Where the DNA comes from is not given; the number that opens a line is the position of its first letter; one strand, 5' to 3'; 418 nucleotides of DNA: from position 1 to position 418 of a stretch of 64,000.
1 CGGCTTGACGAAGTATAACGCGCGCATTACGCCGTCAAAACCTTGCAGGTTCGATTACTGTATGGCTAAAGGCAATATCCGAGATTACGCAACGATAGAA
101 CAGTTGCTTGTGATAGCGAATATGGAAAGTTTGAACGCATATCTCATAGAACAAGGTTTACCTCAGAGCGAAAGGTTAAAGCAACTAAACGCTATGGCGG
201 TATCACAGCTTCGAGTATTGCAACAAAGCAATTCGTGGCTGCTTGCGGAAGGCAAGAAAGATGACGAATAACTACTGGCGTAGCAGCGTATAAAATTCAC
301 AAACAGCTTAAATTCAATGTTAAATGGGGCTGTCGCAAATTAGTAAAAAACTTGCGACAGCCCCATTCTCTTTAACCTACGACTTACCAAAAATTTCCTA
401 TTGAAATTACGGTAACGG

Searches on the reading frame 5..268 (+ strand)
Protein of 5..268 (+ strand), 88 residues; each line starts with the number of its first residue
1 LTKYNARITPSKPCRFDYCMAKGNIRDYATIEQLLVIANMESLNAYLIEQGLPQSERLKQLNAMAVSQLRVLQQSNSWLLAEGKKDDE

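Call 83: list_cluster_members(proteins=[window:5-268:+, window:62-268:+, window:122-268:+, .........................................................])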
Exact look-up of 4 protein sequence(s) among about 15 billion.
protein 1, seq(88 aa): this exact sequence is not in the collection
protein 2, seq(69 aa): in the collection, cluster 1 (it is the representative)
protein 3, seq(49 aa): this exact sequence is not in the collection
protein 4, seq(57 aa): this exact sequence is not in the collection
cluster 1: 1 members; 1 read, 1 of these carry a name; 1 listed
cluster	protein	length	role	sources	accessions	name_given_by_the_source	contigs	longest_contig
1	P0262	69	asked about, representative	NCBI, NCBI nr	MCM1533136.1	MAG: hypothetical protein NC099_00615 [Corallococcus sp.] | hypothetical protein [Corallococcus sp.]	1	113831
